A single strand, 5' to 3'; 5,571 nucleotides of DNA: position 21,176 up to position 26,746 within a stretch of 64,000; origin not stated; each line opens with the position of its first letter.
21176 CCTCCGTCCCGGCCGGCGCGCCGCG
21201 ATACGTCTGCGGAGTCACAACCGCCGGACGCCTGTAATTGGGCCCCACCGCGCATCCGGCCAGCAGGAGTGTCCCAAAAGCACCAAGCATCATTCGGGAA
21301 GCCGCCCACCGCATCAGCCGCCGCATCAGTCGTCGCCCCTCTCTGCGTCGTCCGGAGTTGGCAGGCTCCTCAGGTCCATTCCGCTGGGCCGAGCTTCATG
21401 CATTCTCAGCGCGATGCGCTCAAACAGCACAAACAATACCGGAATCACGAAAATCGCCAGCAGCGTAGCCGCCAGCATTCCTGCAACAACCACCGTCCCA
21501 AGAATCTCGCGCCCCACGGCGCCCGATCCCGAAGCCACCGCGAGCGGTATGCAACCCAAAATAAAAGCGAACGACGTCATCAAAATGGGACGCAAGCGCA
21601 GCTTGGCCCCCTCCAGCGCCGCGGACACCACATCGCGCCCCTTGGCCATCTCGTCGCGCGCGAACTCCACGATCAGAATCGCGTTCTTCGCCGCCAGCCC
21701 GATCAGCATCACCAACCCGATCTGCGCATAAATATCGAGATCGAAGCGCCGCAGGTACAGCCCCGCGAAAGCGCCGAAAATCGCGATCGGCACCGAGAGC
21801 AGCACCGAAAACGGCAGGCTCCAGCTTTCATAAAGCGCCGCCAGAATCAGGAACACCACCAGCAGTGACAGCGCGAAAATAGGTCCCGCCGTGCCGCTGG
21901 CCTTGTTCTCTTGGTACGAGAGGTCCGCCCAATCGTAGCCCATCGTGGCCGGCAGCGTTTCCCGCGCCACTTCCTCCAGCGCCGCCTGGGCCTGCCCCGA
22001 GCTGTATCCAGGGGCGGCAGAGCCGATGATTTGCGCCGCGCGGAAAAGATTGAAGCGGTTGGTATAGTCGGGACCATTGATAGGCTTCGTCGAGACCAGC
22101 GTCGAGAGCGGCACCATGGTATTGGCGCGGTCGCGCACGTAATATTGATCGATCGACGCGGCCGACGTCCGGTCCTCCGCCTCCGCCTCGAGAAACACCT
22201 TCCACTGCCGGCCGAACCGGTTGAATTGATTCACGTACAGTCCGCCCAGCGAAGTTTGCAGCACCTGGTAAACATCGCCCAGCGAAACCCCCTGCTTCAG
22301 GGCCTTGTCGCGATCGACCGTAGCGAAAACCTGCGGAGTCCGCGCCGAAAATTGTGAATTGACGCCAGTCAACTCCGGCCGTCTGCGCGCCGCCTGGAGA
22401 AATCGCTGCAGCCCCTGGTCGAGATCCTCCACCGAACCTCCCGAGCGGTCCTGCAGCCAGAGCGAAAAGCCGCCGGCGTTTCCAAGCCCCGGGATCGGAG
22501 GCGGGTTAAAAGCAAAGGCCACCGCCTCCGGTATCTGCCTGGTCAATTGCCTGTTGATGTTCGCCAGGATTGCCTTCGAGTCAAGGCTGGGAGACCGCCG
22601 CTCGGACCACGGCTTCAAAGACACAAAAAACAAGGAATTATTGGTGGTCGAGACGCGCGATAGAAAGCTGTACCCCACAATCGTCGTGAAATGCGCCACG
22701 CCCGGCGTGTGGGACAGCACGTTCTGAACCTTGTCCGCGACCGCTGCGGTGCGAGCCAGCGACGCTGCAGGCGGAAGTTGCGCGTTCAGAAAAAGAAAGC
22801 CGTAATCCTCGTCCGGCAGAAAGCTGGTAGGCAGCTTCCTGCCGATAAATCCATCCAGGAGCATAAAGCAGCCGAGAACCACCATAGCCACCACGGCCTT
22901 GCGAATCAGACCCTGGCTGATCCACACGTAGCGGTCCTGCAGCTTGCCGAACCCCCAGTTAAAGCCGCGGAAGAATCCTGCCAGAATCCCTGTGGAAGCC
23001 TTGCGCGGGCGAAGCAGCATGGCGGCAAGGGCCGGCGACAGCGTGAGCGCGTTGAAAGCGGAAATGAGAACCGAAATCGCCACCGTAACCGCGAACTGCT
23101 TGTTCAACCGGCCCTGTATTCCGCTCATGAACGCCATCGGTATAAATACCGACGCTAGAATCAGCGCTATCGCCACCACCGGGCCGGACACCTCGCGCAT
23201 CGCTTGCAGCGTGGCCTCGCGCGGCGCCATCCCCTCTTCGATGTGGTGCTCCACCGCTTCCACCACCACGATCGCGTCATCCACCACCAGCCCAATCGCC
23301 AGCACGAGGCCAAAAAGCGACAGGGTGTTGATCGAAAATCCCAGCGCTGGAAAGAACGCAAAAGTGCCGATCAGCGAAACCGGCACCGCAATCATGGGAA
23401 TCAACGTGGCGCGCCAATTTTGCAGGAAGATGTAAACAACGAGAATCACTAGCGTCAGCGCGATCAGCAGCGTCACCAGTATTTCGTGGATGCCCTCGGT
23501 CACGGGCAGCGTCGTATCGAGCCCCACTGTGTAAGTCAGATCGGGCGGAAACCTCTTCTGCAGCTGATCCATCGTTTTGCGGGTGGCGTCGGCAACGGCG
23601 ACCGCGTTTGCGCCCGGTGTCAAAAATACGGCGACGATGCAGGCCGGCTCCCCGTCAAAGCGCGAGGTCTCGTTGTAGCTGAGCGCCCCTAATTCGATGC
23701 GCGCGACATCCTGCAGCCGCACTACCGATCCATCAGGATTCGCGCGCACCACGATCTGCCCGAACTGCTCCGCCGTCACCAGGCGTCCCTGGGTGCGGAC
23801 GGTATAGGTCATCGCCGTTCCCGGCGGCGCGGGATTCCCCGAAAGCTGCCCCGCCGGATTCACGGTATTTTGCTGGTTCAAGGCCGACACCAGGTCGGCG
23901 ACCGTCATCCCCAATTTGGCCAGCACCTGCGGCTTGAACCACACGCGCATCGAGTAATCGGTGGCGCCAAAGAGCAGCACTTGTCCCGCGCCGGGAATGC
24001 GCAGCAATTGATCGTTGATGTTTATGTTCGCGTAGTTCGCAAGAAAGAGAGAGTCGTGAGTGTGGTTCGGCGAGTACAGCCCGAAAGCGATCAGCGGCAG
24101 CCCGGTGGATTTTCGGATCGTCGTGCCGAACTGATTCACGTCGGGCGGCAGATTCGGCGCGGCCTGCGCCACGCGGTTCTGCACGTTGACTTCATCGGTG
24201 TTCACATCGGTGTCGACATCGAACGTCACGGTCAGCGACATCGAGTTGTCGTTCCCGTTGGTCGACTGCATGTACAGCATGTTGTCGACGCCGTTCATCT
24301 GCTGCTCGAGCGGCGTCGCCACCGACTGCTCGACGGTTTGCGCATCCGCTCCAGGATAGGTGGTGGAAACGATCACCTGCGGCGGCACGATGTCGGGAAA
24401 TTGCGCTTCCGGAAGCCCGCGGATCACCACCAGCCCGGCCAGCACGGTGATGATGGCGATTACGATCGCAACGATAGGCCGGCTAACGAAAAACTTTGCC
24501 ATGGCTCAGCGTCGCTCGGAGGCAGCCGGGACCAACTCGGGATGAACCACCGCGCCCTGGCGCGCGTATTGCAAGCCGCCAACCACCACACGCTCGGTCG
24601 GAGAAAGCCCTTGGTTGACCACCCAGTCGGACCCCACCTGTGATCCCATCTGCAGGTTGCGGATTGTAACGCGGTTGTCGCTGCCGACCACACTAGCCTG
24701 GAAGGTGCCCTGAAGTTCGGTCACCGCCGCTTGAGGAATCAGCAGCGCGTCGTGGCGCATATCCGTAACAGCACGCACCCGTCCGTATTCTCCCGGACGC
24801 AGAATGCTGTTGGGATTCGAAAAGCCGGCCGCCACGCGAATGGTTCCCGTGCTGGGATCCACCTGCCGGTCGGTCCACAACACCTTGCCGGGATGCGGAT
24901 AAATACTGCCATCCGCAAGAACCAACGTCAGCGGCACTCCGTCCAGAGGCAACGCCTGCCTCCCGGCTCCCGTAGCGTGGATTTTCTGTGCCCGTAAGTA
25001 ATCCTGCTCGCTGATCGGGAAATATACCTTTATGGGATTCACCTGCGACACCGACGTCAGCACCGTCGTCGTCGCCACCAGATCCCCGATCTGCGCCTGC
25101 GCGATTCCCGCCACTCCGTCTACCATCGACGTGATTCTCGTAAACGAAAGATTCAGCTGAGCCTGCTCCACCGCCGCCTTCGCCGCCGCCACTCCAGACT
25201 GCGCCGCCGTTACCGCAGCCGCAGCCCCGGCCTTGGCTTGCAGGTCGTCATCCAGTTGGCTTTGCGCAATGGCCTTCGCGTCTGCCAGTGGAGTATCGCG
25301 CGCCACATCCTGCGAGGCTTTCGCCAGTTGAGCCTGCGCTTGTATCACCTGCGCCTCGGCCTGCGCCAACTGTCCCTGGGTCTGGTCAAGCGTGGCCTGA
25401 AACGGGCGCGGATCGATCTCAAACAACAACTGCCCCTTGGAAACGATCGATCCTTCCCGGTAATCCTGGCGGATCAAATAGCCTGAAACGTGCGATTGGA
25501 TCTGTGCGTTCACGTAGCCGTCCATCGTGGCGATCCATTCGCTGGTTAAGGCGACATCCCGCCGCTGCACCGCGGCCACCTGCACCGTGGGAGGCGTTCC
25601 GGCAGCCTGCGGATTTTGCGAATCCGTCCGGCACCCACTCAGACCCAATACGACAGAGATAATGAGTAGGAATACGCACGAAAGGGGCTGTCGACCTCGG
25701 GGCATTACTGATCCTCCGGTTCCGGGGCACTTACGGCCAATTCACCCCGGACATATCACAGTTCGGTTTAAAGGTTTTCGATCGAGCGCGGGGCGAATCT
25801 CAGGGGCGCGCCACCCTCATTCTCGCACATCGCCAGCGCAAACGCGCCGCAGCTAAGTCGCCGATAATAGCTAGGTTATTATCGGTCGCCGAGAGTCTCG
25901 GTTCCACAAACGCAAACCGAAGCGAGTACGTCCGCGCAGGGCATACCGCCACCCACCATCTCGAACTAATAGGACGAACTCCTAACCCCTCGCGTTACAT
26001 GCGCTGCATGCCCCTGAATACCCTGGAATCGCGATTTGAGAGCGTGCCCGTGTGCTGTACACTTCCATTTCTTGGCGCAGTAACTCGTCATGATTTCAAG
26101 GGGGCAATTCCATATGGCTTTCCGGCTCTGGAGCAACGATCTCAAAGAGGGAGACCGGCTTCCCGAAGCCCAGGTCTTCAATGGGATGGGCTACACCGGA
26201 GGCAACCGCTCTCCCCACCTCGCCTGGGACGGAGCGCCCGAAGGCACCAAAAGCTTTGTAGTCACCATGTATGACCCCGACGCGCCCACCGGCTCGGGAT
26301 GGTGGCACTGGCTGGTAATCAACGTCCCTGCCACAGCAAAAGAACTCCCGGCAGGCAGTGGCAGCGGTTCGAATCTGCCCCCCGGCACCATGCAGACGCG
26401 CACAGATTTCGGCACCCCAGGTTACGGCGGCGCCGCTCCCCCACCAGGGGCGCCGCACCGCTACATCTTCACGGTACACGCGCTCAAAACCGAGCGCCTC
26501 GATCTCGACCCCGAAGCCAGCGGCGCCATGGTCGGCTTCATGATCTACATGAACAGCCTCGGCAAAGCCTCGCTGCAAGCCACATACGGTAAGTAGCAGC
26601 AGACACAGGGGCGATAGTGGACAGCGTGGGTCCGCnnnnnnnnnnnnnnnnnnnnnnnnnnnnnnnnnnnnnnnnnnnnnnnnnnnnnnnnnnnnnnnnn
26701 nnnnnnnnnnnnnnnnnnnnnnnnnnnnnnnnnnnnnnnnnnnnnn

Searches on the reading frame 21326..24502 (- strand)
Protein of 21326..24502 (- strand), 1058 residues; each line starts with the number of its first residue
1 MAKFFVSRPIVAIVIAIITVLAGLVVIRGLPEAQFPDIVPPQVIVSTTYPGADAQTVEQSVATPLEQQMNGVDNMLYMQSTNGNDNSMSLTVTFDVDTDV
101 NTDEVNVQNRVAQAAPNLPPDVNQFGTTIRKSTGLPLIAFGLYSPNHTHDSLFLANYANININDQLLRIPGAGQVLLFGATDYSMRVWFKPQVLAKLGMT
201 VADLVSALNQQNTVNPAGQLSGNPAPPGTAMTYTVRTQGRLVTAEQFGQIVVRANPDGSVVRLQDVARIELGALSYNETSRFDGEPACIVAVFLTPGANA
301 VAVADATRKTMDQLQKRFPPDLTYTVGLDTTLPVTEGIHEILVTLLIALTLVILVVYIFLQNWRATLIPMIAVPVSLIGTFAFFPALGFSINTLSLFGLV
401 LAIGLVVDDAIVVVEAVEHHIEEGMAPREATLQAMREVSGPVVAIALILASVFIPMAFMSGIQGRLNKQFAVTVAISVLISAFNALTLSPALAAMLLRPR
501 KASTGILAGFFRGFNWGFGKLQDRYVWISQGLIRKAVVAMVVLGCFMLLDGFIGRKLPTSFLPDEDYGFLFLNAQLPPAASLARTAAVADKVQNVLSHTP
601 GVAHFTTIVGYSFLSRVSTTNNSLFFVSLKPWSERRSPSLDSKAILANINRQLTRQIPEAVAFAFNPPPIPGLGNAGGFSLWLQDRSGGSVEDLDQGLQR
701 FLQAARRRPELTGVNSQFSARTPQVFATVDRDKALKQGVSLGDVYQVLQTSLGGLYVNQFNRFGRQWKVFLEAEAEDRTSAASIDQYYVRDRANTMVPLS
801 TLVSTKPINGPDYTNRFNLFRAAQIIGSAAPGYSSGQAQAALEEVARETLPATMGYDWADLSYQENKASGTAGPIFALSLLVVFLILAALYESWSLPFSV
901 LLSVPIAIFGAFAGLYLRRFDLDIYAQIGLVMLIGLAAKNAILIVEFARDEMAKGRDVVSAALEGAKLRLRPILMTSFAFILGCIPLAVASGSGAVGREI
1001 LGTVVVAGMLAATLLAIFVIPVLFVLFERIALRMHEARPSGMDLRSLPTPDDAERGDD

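Call 37: search_protein_families(library=pfam, proteins=[window:21326-24502:-], max_evalue=0.001)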
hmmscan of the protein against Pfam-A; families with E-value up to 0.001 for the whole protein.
window:21326-24502:- (1058 aa): 3 families
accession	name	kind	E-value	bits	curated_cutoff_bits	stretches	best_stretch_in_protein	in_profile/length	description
PF00873.25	ACR_tran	-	0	1087.2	28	1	1-1027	1-1020/1021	AcrB/AcrD/AcrF family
PF03176.21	MMPL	-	2e-15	57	20.5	2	339-498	143-304/333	MMPL family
PF02355.23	SecD_SecF_C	-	2.2e-06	27.6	20.5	1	340-496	32-186/189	Protein export membrane protein SecD/SecF, C-terminal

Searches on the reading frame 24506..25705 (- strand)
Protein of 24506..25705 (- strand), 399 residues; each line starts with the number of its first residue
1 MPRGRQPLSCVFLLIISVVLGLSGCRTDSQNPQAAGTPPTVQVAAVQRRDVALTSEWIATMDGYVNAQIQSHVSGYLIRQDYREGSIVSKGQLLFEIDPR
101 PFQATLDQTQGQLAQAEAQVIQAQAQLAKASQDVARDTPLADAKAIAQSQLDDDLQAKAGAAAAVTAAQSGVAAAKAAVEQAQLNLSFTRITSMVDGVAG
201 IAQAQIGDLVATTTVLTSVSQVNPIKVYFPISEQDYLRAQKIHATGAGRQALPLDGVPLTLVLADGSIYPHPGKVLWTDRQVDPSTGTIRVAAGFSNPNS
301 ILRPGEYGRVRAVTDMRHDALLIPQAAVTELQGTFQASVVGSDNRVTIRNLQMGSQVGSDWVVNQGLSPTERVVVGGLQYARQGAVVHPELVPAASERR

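Call 37: search_protein_families(library=pfam, proteins=[window:24506-25705:-], max_evalue=0.001)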
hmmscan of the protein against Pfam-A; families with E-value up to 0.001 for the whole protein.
window:24506-25705:- (399 aa): 3 families
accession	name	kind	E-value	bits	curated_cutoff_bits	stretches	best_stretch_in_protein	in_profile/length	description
PF13437.12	HlyD_3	-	1.6e-09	38.9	22.2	1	191-305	2-106/106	HlyD family secretion protein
PF16576.10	HlyD_D23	-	7e-08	32.4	30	1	68-307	21-213/214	Barrel-sandwich domain of CusB or HlyD membrane-fusion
PF00529.27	CusB_dom_1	-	0.00076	20.1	26.5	0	168-375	12-89/89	Cation efflux system protein CusB domain 1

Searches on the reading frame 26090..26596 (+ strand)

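Call 38: search_protein_families(library=pfam, proteins=[window:26090-26596:+], max_evalue=0.001)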
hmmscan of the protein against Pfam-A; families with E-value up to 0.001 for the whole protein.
window:26090-26596:+ (168 aa): 1 family
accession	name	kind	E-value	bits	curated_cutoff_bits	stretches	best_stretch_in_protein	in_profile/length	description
PF01161.25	PBP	-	1.9e-40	138.7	24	1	33-166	6-135/135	Phosphatidylethanolamine-binding protein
